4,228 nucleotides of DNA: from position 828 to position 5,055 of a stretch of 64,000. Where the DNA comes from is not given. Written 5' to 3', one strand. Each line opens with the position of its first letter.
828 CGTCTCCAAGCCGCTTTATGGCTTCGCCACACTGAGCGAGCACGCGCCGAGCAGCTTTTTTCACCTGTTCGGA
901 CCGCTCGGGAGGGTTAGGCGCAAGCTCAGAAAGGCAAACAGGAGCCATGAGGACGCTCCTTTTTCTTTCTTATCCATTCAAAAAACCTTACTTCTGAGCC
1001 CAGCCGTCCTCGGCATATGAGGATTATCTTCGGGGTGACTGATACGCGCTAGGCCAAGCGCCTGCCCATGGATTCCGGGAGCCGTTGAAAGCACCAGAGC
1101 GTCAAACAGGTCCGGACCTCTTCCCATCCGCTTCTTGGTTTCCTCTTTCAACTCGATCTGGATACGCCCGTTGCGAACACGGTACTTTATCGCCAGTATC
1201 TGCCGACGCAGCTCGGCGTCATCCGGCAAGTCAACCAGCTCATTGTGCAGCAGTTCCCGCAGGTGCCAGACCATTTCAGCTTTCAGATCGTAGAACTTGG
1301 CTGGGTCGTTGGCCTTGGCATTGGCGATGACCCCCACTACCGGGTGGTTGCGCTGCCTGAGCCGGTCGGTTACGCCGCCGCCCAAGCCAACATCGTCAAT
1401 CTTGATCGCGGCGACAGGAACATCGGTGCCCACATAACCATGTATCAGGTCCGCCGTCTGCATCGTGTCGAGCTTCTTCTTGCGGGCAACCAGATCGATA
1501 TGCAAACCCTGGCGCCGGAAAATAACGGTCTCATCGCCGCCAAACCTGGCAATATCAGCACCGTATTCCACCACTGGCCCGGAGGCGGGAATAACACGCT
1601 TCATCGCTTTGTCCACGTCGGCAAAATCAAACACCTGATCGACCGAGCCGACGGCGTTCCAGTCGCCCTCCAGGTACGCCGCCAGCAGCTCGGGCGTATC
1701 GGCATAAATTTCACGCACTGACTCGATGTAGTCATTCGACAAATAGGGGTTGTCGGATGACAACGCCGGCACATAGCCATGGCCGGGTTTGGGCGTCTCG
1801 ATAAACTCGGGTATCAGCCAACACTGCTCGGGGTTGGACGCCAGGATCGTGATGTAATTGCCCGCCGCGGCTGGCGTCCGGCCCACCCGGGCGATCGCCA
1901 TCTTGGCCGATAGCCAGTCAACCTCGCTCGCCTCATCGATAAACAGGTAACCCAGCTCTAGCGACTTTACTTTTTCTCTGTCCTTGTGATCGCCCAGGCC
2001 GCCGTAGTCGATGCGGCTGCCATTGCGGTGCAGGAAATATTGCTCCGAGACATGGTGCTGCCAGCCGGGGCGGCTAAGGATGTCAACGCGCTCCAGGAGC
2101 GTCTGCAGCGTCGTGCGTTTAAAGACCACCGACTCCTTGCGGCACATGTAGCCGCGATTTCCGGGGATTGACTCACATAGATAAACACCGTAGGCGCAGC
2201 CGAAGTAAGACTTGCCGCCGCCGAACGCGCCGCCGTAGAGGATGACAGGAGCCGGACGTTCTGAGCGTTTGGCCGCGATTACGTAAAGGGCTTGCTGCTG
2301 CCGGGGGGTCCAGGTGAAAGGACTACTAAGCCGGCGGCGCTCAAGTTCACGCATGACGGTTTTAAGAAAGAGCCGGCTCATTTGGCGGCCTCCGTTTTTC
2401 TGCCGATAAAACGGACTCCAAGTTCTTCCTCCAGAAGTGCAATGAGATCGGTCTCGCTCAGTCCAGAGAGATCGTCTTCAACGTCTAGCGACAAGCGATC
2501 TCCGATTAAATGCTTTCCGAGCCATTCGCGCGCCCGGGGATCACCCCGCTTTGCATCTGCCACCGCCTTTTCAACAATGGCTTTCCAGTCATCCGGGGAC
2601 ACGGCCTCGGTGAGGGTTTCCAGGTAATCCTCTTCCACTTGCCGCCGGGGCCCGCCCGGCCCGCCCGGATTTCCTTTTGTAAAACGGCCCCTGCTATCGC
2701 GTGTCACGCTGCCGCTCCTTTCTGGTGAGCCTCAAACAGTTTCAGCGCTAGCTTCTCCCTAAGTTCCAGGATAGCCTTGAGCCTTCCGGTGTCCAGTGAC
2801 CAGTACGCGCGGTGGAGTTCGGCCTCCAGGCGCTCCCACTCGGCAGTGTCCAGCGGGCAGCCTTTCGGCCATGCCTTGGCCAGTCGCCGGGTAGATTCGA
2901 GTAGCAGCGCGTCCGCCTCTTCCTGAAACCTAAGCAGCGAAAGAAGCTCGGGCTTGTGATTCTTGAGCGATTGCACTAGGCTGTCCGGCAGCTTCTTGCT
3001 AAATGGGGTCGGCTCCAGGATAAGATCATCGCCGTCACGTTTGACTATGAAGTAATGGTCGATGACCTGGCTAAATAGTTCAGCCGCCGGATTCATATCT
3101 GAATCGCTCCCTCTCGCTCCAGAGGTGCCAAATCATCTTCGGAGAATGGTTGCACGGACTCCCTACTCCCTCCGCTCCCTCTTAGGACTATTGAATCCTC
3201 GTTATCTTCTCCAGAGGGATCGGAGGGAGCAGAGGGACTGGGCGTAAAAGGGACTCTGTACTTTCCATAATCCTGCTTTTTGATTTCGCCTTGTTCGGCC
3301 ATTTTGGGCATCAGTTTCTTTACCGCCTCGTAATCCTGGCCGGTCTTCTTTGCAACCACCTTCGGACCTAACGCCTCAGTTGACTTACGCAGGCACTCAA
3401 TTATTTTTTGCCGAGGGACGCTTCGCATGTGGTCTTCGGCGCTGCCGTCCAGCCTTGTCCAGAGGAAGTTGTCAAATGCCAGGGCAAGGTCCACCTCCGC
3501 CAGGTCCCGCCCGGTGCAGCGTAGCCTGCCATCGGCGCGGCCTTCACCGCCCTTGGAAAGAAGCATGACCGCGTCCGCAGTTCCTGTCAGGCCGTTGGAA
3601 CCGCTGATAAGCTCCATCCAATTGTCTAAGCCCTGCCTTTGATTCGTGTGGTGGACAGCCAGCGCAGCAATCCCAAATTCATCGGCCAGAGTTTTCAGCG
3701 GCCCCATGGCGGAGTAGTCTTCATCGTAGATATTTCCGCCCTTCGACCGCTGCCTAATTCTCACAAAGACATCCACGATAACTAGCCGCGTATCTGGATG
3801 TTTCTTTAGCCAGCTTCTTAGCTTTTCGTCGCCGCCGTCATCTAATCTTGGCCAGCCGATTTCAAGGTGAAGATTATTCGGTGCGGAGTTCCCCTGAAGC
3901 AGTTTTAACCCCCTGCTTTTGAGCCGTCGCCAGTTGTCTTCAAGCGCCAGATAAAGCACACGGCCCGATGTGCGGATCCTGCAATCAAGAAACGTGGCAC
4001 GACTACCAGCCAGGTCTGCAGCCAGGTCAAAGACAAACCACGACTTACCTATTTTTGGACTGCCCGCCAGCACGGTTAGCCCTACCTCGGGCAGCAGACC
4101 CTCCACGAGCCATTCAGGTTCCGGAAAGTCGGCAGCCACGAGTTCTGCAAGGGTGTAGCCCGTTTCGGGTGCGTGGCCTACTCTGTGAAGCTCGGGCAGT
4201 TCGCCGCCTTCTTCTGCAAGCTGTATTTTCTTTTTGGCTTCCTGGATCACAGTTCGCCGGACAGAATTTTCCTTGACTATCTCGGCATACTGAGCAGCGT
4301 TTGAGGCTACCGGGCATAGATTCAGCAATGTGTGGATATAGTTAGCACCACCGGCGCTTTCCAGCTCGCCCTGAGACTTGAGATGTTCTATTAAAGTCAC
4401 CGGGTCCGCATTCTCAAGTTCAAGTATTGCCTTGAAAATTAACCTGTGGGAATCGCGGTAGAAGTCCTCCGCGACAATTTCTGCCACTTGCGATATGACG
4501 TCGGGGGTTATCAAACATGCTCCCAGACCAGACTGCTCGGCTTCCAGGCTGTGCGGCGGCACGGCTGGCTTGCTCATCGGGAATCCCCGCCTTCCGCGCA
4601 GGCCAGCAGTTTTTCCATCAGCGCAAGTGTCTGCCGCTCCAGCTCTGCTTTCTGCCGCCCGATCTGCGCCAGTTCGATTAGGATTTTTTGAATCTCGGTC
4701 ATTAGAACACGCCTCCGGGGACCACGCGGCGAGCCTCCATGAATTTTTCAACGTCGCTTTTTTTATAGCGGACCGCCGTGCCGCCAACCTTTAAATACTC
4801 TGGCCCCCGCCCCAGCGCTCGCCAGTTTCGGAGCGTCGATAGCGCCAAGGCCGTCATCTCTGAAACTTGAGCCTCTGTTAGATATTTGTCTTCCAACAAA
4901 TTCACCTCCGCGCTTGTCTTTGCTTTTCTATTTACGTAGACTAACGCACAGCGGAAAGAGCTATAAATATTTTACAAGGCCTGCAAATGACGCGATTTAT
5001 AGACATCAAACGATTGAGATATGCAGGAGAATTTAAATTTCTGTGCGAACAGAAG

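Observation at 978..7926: Satellite-like element with a full terminase pair but no portal or capsid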

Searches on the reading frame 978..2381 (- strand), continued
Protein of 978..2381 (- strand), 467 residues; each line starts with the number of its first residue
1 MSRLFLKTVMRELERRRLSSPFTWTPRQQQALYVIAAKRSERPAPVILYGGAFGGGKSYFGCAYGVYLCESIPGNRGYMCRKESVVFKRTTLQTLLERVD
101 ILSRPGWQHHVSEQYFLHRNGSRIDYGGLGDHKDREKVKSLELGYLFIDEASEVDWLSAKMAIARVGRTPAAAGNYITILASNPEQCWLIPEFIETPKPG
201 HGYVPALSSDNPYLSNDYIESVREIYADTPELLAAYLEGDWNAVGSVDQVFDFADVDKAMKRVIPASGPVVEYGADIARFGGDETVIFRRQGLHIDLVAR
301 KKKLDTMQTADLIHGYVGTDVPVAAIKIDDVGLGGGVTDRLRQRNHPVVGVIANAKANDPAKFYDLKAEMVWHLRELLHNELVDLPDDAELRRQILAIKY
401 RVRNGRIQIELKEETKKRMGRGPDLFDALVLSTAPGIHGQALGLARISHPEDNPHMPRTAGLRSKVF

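Call 92: find_related_loci(query=A3, collection=genome_contigs, flank=10000)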
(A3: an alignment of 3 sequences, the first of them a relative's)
Query A3 (130 aa) in genome_contigs; peptide patterns used: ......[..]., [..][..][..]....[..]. (x = any residue, [..] = any of these).
75 stretches matched a pattern; 1 encode a relative of the query (tblastn E <= 1e-3); 1 distinct loci.
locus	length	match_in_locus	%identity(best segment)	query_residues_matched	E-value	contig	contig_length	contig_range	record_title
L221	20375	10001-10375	62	6-130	5e-51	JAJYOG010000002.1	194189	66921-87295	MAG: Actinomycetes bacterium isolate DBS2-5.bin27 NODE_20_length_194189_cov_4.762767, whole genome shotgun sequence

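Call 93: find_related_loci(query=A3, collection=viral_contigs, flank=10000)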
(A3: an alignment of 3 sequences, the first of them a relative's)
Query A3 (130 aa) in viral_contigs; peptide patterns used: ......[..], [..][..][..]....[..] (x = any residue, [..] = any of these).
45 stretches matched a pattern, but none encodes a relative of the query by tblastn (E <= 1e-3).

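Call 102: search_protein_families(library=ncbifam, proteins=[window:978-2381:-, L001:6298-7782:+, L221:11020-11391:-, L097:8163-9494:-, L097:12398-12955:+], max_evalue=0.01)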
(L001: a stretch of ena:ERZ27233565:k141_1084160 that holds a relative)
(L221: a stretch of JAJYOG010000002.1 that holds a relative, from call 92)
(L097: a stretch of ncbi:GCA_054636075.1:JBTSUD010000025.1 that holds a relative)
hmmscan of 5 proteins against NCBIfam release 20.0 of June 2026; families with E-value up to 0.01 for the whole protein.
window:978-2381:- (467 aa): 1 family
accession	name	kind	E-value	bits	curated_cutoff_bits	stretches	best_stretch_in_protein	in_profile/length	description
TIGR01547.1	phage_term_2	equivalog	1.1e-11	44.8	105.05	1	48-243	5-204/396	PBSX family phage terminase large subunit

L001:6298-7782:+ (494 aa): 15 families
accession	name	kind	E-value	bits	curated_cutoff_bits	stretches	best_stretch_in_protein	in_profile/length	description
NF005852.0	PRK07773.1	equivalog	1.4e-29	103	780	1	6-124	23-147/886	replicative DNA helicase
NF004384.0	PRK05748.1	equivalog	3.2e-29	101.8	525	1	5-121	8-129/452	replicative DNA helicase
NF006443.0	PRK08760.1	equivalog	4.9e-25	87.8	741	1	5-116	31-147/476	replicative DNA helicase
TIGR00665.1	DnaB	equivalog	8.8e-23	80.8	385.25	1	7-121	2-121/435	replicative DNA helicase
NF004109.0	PRK05595.1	equivalog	1.4e-22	80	737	1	8-118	9-124/444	replicative DNA helicase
TIGR03600.1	phage_DnaB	exception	3e-22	79.2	498.65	1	10-123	1-119/421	phage replicative helicase, DnaB family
NF005424.0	PRK07004.1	equivalog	8.4e-22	77.3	834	1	5-114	13-127/460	replicative DNA helicase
NF005945.0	PRK08006.1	equivalog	1.8e-21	76.5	898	1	6-116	26-141/471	replicative DNA helicase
NF006458.0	PRK08840.1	equivalog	2.2e-21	76.1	884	1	6-115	19-133/464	replicative DNA helicase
NF005369.0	PRK06904.1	equivalog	1.3e-20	73.6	809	1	4-116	22-139/474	replicative DNA helicase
NF040583.1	dnaB_SPI-7_type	exception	1.5e-17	63.8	655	1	8-115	2-114/434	SPI-7-type island replicative DNA helicase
NF006606.0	PRK09165.1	equivalog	1.9e-17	63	540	1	5-145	19-165/497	replicative DNA helicase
NF004967.0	PRK06321.1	equivalog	8.1e-12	44.8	751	1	6-119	15-133/472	replicative DNA helicase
NF006306.0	PRK08506.1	equivalog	1.7e-09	36.8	596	1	10-116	6-112/472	replicative DNA helicase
NF005240.0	PRK06749.1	subfamily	9.6e-07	27.9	686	1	11-104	6-101/428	replicative DNA helicase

L221:11020-11391:- (123 aa): 1 family
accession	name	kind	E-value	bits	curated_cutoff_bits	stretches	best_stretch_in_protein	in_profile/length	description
TIGR04342.1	EXLDI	subfamily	2.3e-05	24.7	32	1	9-89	7-69/124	EXLDI protein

L097:8163-9494:- (443 aa): 0 families

L097:12398-12955:+ (185 aa): 2 families
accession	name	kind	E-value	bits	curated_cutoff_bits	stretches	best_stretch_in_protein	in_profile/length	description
NF009172.0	PRK12519.1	subfamily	0.0021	17.6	222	1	15-44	152-181/194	RNA polymerase sigma factor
NF033516.0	transpos_IS3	equivalog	0.0056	16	160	1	10-113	2-110/369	IS3 family transposase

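Call 110: find_related_loci(query=A2, collection=viral_contigs, flank=10000)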
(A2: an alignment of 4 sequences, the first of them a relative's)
Query A2 (494 aa) in viral_contigs; peptide patterns used: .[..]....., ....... (x = any residue, [..] = any of these).
107 stretches matched a pattern; 22 encode a relative of the query (tblastn E <= 1e-3); 22 distinct loci.
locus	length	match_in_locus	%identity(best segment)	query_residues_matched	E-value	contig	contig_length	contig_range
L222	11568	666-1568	37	138-443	4e-49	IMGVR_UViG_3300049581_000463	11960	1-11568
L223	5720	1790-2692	37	138-443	3e-49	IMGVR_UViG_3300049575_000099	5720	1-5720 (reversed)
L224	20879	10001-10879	39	145-432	5e-46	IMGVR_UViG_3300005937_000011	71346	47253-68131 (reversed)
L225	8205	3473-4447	34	137-433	9e-46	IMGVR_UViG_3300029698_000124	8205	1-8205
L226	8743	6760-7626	36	142-433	4e-45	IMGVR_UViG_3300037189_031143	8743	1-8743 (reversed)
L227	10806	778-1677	33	145-442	3e-42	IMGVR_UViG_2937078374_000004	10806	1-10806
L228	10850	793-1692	33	145-442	2e-41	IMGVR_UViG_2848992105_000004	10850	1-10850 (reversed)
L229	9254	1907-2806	34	145-443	2e-41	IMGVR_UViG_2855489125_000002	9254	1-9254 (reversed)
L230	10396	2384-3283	34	145-443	1e-41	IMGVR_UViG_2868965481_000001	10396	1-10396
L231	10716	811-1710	33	145-442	2e-41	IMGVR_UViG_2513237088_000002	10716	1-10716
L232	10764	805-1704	32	145-442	2e-39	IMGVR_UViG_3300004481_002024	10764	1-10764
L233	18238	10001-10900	33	145-442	2e-38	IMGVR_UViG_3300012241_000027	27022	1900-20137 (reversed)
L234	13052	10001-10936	33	151-454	3e-37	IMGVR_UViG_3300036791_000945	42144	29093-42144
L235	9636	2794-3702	32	146-440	5e-31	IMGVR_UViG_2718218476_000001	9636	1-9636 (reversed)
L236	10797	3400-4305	34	144-440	2e-29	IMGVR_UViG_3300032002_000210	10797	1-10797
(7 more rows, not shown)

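Call 123: search_protein_families(library=padloc, proteins=[window:978-2381:-, L097:8163-9494:-, L221:11020-11391:-, L001:6298-7782:+], max_evalue=0.001)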
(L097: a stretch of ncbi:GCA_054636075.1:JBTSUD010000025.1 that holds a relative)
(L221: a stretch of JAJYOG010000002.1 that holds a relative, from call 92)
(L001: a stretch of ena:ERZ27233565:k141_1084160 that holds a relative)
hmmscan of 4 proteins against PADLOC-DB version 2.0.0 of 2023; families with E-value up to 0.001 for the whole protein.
window:978-2381:- (467 aa): 0 families

L097:8163-9494:- (443 aa): 0 families

L221:11020-11391:- (123 aa): 0 families

L001:6298-7782:+ (494 aa): 0 families

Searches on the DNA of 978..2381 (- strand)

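Call 13: search_rna_families(sources=[L001], threshold=evalue, max_evalue=1)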
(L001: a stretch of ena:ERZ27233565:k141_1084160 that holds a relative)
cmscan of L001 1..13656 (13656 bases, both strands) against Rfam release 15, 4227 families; matches with E-value up to 1: 2.
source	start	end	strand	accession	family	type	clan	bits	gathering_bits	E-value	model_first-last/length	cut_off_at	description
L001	10680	10733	-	RF02807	PyrR209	Gene; snRNA; snoRNA; HACA-box;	-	25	42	0.39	1-65/65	no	Pyrobaculum sRNA 209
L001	1925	2013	-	RF00691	mir-146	Gene; miRNA;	-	24.8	50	0.11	1-90/90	no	mir-146 microRNA precursor family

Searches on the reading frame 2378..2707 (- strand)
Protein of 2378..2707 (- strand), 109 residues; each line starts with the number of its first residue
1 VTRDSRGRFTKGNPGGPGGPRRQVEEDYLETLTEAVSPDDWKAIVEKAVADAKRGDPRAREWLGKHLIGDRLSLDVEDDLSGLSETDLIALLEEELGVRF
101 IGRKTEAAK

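Call 4: search_protein_families(library=pfam, proteins=[window:2378-2707:-], max_evalue=0.01)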
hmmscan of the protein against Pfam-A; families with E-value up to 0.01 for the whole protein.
window:2378-2707:- (109 aa): 1 family
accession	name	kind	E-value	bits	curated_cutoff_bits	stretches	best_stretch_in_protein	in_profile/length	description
PF18932.5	DUF5681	-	2.2e-05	25.4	27.5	1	6-65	2-70/77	Family of unknown function (DUF5681)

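Call 5: search_protein_families(library=phrogs, proteins=[window:2378-2707:-], max_evalue=0.001)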
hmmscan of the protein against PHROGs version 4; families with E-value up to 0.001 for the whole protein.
window:2378-2707:- (109 aa): 0 families

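Call 91: search_protein_families(library=pfam, proteins=[window:2378-2707:-], max_evalue=0.1)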
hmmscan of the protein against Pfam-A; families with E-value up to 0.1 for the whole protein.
window:2378-2707:- (109 aa): 1 family
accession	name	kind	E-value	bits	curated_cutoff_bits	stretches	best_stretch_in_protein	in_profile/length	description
PF18932.5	DUF5681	-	2.2e-05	25.4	27.5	1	6-65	2-70/77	Family of unknown function (DUF5681)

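Call 102: search_protein_families(library=ncbifam, proteins=[window:2378-2707:-], max_evalue=0.01)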
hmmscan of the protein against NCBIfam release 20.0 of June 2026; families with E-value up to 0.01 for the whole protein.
window:2378-2707:- (109 aa): 0 families

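Call 105: find_homologous_proteins(query=window:2378-2707:-, max_evalue=0.001)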
Query window:2378-2707:- (109 aa): 3 proteins with E <= 0.001 among 13 candidates.
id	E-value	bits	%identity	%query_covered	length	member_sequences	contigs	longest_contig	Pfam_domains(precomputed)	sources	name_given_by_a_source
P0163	1.4e-64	233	100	100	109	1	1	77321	-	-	-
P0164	2.4e-20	91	70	62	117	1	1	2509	-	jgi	jgi:hypothetical protein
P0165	2.9e-5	42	74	28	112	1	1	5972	-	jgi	jgi:hypothetical protein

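Call 112: predict_structure(protein=window:2378-2707:-)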
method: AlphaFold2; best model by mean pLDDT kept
length: 109 residues; sequences in the alignment: 1
mean_pLDDT: 60.7   pTM: 0.43
mean pLDDT of the five models: 60.7, 58.1, 57.3, 56.3, 56.1
residues with pLDDT >= 90: 0; 70-90: 33; 50-70: 50; < 50: 26
segments of 3 or more residues with pLDDT < 50: 12-23, 69-72, 102-109
pLDDT, mean of each block of 10 residues (from residue 1): 62 46 50 57 77 79 66 55 68 64 43
secondary structure, 60 per line:
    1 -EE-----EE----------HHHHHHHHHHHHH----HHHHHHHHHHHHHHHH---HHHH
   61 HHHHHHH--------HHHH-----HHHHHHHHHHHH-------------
elements in order: H21-33 H38-53 H57-67 H76-79 H85-96

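Call 120: find_related_loci(query=window:2378-2707:-, collection=viral_contigs, flank=6000)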
Query window:2378-2707:- (109 aa) in viral_contigs; peptide patterns used: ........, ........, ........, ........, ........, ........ (x = any residue, [..] = any of these).
35 stretches matched a pattern; 3 encode a relative of the query (tblastn E <= 1e-3); 3 distinct loci.
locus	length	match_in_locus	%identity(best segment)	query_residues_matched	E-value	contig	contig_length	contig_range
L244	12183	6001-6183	46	9-69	2e-14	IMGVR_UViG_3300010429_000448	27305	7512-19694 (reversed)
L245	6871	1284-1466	46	9-69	2e-14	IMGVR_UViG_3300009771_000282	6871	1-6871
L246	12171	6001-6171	37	5-61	9e-7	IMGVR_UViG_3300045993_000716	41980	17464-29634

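Call 123: search_protein_families(library=padloc, proteins=[window:2378-2707:-], max_evalue=0.001)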
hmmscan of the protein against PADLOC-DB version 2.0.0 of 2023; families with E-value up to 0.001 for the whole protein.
window:2378-2707:- (109 aa): 0 families

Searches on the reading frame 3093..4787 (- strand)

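Call 4: search_protein_families(library=pfam, proteins=[window:3093-4787:-], max_evalue=0.01)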
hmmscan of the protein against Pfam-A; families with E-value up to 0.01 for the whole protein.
window:3093-4787:- (564 aa): 2 families
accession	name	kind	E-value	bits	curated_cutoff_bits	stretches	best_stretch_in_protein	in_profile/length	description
PF13481.12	AAA_25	-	6.9e-28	98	27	1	213-385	11-194/195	AAA domain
PF00772.26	DnaB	-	2e-26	92.4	23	1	77-173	2-103/103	DnaB-like helicase N terminal domain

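Call 5: search_protein_families(library=phrogs, proteins=[window:3093-4787:-], max_evalue=0.001)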
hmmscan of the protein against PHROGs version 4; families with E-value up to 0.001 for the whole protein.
window:3093-4787:- (564 aa): 10 families
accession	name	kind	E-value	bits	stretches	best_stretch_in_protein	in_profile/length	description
phrog_19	-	DNA, RNA and nucleotide metabolism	1.6e-29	104.3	1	70-415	150-542/621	DnaB-like replicative helicase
phrog_3123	-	unknown function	1.3e-18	67.9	1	221-416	327-542/583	-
phrog_6357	-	unknown function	4.7e-17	63.2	1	219-442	14-221/321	-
phrog_906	-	DNA, RNA and nucleotide metabolism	5e-10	39.7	1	218-413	510-699/872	DNA polymerase/primase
phrog_1284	-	unknown function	6.4e-10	39.9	1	223-384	23-187/306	-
phrog_239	-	DNA, RNA and nucleotide metabolism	8.2e-09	35.9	1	216-411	338-554/801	DNA primase/helicase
phrog_243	-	DNA, RNA and nucleotide metabolism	3e-07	30.7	0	330-413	139-225/273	DnaB-like replicative helicase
phrog_20000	-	unknown function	4.5e-05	24.5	1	78-136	26-89/132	-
phrog_13004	-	unknown function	0.00016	21.6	1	222-293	119-190/363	-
phrog_2597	-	DNA, RNA and nucleotide metabolism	0.00019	21.1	1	215-408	347-542/747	DNA primase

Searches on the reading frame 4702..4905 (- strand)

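Call 4: search_protein_families(library=pfam, proteins=[window:4702-4905:-], max_evalue=0.01)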
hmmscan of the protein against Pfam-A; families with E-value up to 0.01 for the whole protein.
window:4702-4905:- (67 aa): 2 families
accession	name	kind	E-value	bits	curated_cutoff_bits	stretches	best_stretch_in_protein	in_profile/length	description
PF12728.13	HTH_17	-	2.6e-09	37.6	27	1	8-60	1-51/51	Helix-turn-helix domain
PF05930.18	Phage_AlpA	-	0.0007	19.9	21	1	8-54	3-49/51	Prophage CP4-57 regulatory protein (AlpA)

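Call 5: search_protein_families(library=phrogs, proteins=[window:4702-4905:-], max_evalue=0.001)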
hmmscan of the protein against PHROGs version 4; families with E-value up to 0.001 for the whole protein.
window:4702-4905:- (67 aa): 8 families
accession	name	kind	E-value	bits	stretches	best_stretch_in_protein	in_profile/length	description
phrog_66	-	integration and excision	2.2e-09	38.5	1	4-63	89-147/412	excisionase and transcriptional regulator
phrog_2790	-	integration and excision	2.4e-05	25.2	1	4-57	24-77/100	excisionase and transcriptional regulator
phrog_4745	-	DNA, RNA and nucleotide metabolism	4.1e-05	24.4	1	5-61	28-89/107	DNA binding protein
phrog_597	-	DNA, RNA and nucleotide metabolism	0.00013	23.1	1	6-60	110-165/200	DNA binding protein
phrog_668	-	DNA, RNA and nucleotide metabolism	0.00021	22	1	4-59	59-113/181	HTH DNA binding protein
phrog_2528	-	unknown function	0.0005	21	1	10-61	30-81/90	-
phrog_6401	-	DNA, RNA and nucleotide metabolism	0.00072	20.4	1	5-59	6-59/64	DNA binding protein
phrog_15534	-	DNA, RNA and nucleotide metabolism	0.00076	21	1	4-57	39-89/93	HTH DNA binding protein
